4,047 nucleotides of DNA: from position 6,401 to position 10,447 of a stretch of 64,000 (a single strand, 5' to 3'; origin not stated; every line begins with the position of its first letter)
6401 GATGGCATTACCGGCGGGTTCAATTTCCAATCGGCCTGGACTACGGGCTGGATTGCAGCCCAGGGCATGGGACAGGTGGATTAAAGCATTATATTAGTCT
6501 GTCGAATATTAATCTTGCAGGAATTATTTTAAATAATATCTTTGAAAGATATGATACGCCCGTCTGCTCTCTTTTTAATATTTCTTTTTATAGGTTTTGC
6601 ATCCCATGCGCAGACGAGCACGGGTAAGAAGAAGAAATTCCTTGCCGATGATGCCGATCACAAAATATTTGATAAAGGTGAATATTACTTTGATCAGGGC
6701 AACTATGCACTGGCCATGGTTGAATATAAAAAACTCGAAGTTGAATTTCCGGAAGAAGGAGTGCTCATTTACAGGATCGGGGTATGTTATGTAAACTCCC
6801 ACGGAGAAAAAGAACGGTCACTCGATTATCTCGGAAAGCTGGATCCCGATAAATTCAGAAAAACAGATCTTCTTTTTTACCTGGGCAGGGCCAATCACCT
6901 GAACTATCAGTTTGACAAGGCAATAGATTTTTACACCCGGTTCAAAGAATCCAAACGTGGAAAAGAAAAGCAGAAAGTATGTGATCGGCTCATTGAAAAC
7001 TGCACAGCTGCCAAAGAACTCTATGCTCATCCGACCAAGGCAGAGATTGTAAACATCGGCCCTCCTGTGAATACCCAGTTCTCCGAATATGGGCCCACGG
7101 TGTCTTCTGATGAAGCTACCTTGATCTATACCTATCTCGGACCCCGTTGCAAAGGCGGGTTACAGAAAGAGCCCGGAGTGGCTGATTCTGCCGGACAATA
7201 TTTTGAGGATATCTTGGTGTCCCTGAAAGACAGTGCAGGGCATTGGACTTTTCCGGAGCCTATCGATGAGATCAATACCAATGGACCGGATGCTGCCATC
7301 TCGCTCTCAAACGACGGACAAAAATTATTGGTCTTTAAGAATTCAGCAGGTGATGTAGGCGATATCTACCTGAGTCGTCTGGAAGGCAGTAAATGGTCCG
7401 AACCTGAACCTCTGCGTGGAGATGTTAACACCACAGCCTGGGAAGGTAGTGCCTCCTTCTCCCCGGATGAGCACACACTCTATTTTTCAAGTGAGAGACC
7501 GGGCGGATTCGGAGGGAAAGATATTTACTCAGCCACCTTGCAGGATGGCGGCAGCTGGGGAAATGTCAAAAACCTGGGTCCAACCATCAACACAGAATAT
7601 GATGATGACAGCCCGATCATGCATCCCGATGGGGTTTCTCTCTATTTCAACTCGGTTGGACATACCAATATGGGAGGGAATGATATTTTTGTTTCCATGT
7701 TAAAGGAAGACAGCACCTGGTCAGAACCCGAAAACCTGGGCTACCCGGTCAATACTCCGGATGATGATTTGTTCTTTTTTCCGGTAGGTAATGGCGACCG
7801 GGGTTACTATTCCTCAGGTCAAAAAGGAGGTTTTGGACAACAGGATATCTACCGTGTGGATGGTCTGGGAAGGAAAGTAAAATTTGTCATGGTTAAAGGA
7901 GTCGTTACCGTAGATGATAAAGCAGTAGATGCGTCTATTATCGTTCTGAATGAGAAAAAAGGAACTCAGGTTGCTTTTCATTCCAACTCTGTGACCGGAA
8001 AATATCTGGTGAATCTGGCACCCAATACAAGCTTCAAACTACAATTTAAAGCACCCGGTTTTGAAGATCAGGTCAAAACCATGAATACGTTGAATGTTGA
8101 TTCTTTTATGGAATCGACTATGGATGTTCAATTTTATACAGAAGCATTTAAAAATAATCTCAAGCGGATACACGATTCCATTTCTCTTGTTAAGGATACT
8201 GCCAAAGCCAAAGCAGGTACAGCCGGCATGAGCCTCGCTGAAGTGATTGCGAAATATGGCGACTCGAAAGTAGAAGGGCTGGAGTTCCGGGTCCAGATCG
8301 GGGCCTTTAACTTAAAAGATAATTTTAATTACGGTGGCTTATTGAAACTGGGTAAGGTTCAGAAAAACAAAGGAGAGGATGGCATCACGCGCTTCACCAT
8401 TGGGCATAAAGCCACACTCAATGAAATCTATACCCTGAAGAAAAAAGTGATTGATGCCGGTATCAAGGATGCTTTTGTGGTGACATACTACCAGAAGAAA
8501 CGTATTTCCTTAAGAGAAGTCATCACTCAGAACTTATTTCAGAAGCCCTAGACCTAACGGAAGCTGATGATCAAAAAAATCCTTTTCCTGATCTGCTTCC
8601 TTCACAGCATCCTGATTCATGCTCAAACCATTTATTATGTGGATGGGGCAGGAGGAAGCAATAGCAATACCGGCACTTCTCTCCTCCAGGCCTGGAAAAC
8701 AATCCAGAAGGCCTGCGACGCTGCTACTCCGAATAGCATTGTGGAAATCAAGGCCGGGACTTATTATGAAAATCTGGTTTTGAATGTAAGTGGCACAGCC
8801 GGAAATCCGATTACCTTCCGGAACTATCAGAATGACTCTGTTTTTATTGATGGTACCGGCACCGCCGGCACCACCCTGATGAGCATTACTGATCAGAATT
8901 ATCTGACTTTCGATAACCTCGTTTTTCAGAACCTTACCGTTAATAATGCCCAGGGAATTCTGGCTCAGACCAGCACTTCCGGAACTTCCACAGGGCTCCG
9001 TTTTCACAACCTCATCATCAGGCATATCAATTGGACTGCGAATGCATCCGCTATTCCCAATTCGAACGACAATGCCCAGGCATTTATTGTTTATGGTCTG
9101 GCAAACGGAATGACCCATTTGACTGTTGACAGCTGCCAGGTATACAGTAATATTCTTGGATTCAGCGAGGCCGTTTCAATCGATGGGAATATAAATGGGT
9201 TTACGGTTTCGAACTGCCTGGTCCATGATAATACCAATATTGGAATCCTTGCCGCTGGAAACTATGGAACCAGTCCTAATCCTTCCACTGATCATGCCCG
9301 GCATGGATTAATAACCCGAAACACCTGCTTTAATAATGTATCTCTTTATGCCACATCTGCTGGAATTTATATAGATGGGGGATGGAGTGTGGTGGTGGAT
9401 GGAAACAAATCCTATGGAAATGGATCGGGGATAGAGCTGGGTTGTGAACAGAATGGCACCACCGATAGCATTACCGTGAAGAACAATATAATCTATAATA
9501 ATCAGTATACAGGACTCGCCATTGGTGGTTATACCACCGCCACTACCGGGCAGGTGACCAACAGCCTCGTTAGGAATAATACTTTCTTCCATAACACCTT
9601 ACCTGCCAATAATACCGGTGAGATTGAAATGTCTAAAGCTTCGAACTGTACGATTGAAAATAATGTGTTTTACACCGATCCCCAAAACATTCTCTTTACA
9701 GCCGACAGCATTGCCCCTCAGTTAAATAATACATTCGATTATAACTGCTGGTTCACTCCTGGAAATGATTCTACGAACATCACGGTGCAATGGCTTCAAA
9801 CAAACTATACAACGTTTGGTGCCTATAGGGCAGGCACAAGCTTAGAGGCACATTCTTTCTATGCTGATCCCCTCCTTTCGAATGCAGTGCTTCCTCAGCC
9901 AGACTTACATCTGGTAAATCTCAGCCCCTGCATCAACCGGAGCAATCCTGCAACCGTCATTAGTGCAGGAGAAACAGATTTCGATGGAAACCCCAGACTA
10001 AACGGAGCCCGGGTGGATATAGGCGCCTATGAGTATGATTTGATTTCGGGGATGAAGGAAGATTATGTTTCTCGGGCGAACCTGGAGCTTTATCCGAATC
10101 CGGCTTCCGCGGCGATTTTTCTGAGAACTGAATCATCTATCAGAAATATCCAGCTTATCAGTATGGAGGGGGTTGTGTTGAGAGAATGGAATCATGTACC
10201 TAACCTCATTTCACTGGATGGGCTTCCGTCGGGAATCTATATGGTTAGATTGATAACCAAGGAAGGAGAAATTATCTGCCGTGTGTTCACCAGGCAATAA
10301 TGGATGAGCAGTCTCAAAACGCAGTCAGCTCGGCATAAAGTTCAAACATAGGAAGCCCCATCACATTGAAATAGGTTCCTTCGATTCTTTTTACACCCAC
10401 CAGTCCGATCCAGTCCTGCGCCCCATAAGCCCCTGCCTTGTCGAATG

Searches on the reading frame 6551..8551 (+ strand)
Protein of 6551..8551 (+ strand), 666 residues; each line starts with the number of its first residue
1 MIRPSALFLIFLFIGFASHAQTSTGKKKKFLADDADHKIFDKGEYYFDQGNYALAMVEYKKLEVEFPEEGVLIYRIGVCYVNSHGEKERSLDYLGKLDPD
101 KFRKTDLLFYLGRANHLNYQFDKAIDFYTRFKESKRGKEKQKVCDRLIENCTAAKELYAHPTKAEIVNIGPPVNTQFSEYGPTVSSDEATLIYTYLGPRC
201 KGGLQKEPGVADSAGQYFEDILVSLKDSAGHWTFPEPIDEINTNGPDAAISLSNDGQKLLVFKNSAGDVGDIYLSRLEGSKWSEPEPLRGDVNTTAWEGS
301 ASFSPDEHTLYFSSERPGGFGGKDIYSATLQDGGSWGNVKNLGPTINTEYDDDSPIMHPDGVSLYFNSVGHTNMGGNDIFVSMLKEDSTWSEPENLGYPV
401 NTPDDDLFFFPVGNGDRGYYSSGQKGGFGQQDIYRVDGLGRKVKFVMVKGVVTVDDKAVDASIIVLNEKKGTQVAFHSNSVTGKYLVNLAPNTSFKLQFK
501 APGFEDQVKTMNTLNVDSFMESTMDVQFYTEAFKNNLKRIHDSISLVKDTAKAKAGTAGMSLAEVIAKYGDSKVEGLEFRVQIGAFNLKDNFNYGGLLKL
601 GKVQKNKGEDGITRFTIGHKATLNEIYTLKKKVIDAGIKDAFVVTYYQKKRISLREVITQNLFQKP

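Call 3: search_protein_families(library=pfam, proteins=[window:6551-8551:+], max_evalue=0.1)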
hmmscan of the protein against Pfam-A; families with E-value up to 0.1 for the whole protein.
window:6551-8551:+ (666 aa): 6 families
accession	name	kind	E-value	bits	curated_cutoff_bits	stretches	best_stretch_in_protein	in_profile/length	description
PF07676.18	PD40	-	2.6e-18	65.9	20.9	2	289-326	2-37/38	WD40-like Beta Propeller Repeat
PF13174.12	TPR_6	-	6.3e-06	26.9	26.3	0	106-133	1-28/33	Tetratricopeptide repeat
PF13620.12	CarboxypepD_reg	-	0.00021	22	32.3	1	448-518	2-73/82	Carboxypeptidase regulatory-like domain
PF07719.23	TPR_2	-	0.00081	19.8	27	0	107-130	3-26/34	Tetratricopeptide repeat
PF04616.20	Glyco_hydro_43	-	0.036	13.8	32.2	0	223-279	98-157/288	Glycosyl hydrolases family 43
PF13715.12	CarbopepD_reg_2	-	0.053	14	32.2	0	449-513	2-64/88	CarboxypepD_reg-like domain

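Call 4: search_protein_families(library=ncbifam, proteins=[window:6551-8551:+], max_evalue=0.1)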
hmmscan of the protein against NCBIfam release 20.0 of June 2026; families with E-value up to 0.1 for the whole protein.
window:6551-8551:+ (666 aa): 5 families
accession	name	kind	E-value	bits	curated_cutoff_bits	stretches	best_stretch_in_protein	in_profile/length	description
NF053607.1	CHU_0125_OmpA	equivalog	4.7e-64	217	620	1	38-512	21-493/639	CHU_0125 family OmpA-like outer membrane integrity protein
NF052230.1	T9SS_PorE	exception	3.4e-58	197.4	600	1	39-525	21-502/648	PorE family type IX secretion system protein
TIGR02800.1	propeller_TolB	equivalog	0.00031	19.8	343.15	1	248-333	238-313/418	Tol-Pal system beta propeller repeat protein TolB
TIGR03302.1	OM_YfiO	subfamily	0.0055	16.2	81.4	1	9-68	7-65/239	outer membrane protein assembly factor BamD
NF040959.1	MamA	equivalog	0.073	12.5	200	0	74-137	40-103/204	magnetosome protein MamA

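Call 15: find_homologous_proteins(query=window:6551-8548:+, max_evalue=0.00001)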
Query window:6551-8548:+ (666 aa): 4519 proteins with E <= 0.00001 among 8000 candidates; the best 120 are listed.
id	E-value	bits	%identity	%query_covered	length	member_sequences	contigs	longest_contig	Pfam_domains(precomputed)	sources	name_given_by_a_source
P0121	0.0e+0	1530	100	100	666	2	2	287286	PF07676.19,PF13174.13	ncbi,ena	-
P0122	0.0e+0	1211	77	100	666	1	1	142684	PF07676.19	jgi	jgi:tetratricopeptide (TPR) repeat protein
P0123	0.0e+0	1158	74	100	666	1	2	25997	PF07676.19,PF13174.13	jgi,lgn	-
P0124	0.0e+0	1033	66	100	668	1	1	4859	PF07676.19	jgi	jgi:Tol biopolymer transport system component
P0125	0.0e+0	1031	66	100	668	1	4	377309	PF07676.19,PF13174.13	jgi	jgi:Tol biopolymer transport system component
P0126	0.0e+0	1028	65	100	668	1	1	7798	PF07676.19,PF13174.13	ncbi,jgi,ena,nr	ncbi:MAG TPA: hypothetical protein VNZ86_08940 [Bacteroidia bacterium]|jgi:hypothetical protein|nr:h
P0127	0.0e+0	1023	66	98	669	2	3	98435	PF07676.19,PF13174.13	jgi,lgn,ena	jgi:tetratricopeptide (TPR) repeat protein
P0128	0.0e+0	1022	67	95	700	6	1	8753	PF07676.19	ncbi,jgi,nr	ncbi:MAG TPA: hypothetical protein VGO45_11985 [Bacteroidia bacterium]|jgi:hypothetical protein|nr:h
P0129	0.0e+0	1022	66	99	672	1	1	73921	PF07676.19,PF13174.13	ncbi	ncbi:MAG: hypothetical protein ACHQRM_07695 [Bacteroidia bacterium]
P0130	0.0e+0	1013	66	99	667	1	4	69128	PF07676.19,PF13174.13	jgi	jgi:hypothetical protein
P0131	0.0e+0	1013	66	95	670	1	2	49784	PF07676.19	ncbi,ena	-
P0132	3.4e-296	1002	65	99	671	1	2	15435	PF07676.19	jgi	jgi:hypothetical protein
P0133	6.6e-294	995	64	100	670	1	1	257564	PF07676.19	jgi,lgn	jgi:hypothetical protein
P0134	7.9e-294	994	65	98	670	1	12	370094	PF07676.19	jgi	jgi:tetratricopeptide (TPR) repeat protein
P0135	1.3e-260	885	59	94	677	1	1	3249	PF07676.19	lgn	-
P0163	1.6e-168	580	42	98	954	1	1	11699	PF05036.19,PF13432.13,PF07676.19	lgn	-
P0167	1.7e-165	570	41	96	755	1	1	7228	PF05036.19,PF07676.19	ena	-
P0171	3.0e-163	563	44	98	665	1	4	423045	PF07676.19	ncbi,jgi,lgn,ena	ncbi:MAG TPA: hypothetical protein VF868_07655 [Bacteroidia bacterium]|jgi:hypothetical protein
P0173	1.1e-162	561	40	95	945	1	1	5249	PF05036.19,PF13432.13,PF07676.19,PF13174.13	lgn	-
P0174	1.4e-162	561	40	95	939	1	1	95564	PF05036.19,PF07676.19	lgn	-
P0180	1.5e-161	557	42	96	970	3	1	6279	PF05036.19,PF07676.19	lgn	-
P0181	2.4e-161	557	38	99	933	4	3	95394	PF14559.13,PF05036.19,PF13432.13,PF07676.19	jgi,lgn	jgi:tetratricopeptide (TPR) repeat protein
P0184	5.5e-161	556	39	98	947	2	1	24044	PF05036.19,PF13432.13,PF07676.19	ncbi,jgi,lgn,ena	jgi:hypothetical protein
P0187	8.5e-161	555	41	96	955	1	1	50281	PF05036.19,PF07676.19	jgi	jgi:tetratricopeptide (TPR) repeat protein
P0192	1.6e-160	554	40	93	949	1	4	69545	PF05036.19,PF07676.19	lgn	-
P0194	2.1e-160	554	43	90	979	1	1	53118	PF05036.19,PF07676.19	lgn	-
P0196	6.3e-160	552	38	95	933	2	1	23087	PF05036.19,PF07676.19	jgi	jgi:tetratricopeptide (TPR) repeat protein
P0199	2.4e-159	550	38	95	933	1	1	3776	PF05036.19,PF07676.19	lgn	-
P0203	1.9e-158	547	43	90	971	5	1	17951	PF05036.19,PF07676.19,PF13174.13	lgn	-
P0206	4.0e-158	546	44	98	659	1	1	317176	PF07676.19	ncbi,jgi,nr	ncbi:MAG: hypothetical protein K0Q95_1282 [Bacteroidota bacterium]|jgi:hypothetical protein|nr:hypot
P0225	3.2e-155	536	39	94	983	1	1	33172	PF05036.19,PF13432.13,PF07676.19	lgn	-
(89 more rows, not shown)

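Call 52: find_encoding_contigs(protein=P0171, flank=7000, max_places=2)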
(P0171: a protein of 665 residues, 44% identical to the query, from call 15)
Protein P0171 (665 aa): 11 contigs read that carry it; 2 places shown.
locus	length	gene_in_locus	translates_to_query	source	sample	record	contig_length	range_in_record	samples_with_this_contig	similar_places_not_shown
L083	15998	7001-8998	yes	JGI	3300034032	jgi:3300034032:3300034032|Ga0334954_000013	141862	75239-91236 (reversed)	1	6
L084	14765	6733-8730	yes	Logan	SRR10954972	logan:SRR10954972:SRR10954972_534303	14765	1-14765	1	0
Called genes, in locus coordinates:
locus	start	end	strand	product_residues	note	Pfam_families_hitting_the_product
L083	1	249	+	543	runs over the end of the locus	PF01663:Phosphodiest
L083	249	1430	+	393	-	PF12832:MFS_1_like, PF07690:MFS_1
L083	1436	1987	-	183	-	PF02525:Flavodoxin_2, PF03358:FMN_red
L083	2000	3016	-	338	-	PF00155:Aminotran_1_2, PF01212:Beta_elim_lyase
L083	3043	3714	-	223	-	PF01596:Methyltransf_3, PF01135:PCMT, PF01209:Ubie_methyltran (weak), PF13847:Methyltransf_31 (weak), PF13578:Methyltransf_24, PF13649:Methyltransf_25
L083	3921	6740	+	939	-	PF13432:TPR_16 (faint), PF07676:PD40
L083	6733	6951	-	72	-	PF09962:DUF2196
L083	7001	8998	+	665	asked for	PF07676:PD40 (faint)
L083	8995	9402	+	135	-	PF03881:Fructosamin_kin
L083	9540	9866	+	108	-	PF03881:Fructosamin_kin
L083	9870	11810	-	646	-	PF14559:TPR_19 (faint), PF08409:TMTC_DUF1736, PF13431:TPR_17 (faint), PF13432:TPR_16 (faint), PF21033:RMD1-3 (faint), PF00515:TPR_1 (faint), PF07719:TPR_2 (weak), PF13414:TPR_11, +4 more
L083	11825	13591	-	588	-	PF00501:AMP-binding, PF23562:AMP-binding_C_3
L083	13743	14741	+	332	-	PF03060:NMO, PF01070:FMN_dh (weak)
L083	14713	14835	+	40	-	-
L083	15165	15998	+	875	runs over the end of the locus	PF03266:NTPase_1 (faint), PF05496:RuvB_N (faint), PF00004:AAA, PF00910:RNA_helicase (faint), PF07728:AAA_5 (faint), PF17866:AAA_lid_6, PF00004:AAA, PF17866:AAA_lid_6, +6 more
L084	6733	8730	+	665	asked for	PF07676:PD40 (faint)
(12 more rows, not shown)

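Call 53: find_encoding_contigs(protein=P0206, flank=7000, max_places=2)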
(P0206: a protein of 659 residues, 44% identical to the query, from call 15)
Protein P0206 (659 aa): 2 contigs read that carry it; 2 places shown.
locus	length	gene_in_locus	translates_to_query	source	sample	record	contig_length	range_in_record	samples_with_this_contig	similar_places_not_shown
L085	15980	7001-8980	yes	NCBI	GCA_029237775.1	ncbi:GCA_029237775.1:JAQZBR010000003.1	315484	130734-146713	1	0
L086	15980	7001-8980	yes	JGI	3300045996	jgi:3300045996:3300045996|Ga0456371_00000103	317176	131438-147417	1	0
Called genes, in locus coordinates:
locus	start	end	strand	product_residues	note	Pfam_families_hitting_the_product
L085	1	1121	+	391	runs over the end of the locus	PF07690:MFS_1, PF12832:MFS_1_like (weak), PF07690:MFS_1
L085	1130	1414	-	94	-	PF00583:Acetyltransf_1 (weak), PF14542:Acetyltransf_CG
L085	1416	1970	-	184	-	PF02525:Flavodoxin_2, PF03358:FMN_red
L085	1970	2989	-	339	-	PF01212:Beta_elim_lyase, PF00155:Aminotran_1_2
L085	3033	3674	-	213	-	PF01135:PCMT (weak), PF01596:Methyltransf_3, PF13578:Methyltransf_24, PF13649:Methyltransf_25 (weak)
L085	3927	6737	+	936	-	PF13432:TPR_16 (faint), PF07676:PD40 (weak), PF13620:CarboxypepD_reg (faint)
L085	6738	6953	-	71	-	PF09962:DUF2196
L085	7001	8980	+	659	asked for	PF07676:PD40 (faint)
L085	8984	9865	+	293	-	PF03881:Fructosamin_kin, PF01636:APH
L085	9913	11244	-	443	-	PF14870:PSII_BNR (weak), PF18962:Por_Secre_tail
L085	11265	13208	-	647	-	PF08409:TMTC_DUF1736, PF00515:TPR_1 (faint), PF07719:TPR_2 (faint), PF13181:TPR_8 (faint), PF13424:TPR_12 (faint), PF13432:TPR_16 (weak), PF13414:TPR_11 (weak), PF21033:RMD1-3 (weak), +3 more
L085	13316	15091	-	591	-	PF00501:AMP-binding, PF23562:AMP-binding_C_3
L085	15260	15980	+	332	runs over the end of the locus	PF03060:NMO, PF01070:FMN_dh (weak)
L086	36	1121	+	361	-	PF07690:MFS_1, PF12832:MFS_1_like (weak), PF07690:MFS_1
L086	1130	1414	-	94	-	PF00583:Acetyltransf_1 (weak), PF14542:Acetyltransf_CG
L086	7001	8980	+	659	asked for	PF07676:PD40 (faint)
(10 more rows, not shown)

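Call 54: find_encoding_contigs(protein=P0122, flank=7000, max_places=2)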
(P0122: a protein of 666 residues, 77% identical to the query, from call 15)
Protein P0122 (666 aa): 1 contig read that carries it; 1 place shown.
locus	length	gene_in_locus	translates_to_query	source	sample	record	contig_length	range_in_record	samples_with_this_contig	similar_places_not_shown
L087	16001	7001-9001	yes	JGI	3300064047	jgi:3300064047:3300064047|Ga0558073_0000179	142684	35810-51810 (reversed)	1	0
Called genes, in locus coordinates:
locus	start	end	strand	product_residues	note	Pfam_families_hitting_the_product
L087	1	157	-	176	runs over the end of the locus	PF00072:Response_reg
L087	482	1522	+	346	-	PF00296:Bac_luciferase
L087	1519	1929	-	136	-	-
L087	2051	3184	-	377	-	-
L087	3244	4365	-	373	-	-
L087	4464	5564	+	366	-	PF13578:Methyltransf_24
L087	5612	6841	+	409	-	PF00890:FAD_binding_2 (weak), PF01266:DAO (faint), PF03486:HI0933_like, PF07992:Pyr_redox_2 (faint), PF13738:Pyr_redox_3 (faint), PF22780:HI0933_like_1st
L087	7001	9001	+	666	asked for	PF07676:PD40 (weak)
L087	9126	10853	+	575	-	PF13229:Beta_helix, PF18962:Por_Secre_tail (weak)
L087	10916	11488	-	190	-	PF02545:Maf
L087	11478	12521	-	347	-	PF01040:UbiA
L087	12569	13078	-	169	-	PF00702:Hydrolase (faint), PF08282:Hydrolase_3 (weak)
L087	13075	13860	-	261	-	PF10727:Rossmann-like (weak), PF03807:F420_oxidored, PF10728:DUF2520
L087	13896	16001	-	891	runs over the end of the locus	PF01578:Cytochrom_C_asm, PF16327:CcmF_C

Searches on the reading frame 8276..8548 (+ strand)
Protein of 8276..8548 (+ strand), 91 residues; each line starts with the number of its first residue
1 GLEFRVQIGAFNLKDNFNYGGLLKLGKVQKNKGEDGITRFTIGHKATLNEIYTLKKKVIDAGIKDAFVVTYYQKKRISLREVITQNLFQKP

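Call 5: search_protein_families(library=pfam, proteins=[window:8276-8548:+], max_evalue=10)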
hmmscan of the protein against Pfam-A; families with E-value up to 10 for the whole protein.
seq(91 aa): 1 family
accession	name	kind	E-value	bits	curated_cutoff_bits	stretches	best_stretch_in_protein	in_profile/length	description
PF05036.18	SPOR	-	0.082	13.7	21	1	4-69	5-75/76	SPOR domain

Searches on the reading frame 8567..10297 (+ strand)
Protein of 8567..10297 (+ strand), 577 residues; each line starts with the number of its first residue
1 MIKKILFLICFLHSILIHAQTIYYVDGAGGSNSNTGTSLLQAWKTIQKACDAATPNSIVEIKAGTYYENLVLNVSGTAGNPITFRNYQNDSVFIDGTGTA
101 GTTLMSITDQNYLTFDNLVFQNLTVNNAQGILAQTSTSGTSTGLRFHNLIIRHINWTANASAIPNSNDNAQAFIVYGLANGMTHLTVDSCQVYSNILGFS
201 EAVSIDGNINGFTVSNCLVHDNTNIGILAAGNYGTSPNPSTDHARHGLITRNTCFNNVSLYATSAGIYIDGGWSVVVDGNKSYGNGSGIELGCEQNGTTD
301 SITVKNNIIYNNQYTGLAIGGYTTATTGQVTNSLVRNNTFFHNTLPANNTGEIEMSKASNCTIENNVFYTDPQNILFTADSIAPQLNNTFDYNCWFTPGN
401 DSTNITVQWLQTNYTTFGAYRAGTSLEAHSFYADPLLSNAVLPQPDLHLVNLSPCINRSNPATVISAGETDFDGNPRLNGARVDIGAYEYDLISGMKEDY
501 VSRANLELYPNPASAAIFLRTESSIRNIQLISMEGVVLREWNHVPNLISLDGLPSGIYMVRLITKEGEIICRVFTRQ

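Call 41: search_protein_families(library=ncbifam, proteins=[window:8567-10297:+], max_evalue=0.01)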
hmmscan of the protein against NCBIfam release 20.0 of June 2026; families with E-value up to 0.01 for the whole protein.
window:8567-10297:+ (577 aa): 2 families
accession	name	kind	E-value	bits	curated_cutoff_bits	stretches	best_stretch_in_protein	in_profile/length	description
NF041518.1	choice_anch_Q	domain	5.5e-09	36.1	25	1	445-491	15-58/58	choice-of-anchor Q domain-containing protein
TIGR04183.1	Por_Secre_tail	domain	2.6e-07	30.5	23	1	508-570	1-66/72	T9SS type A sorting domain-containing protein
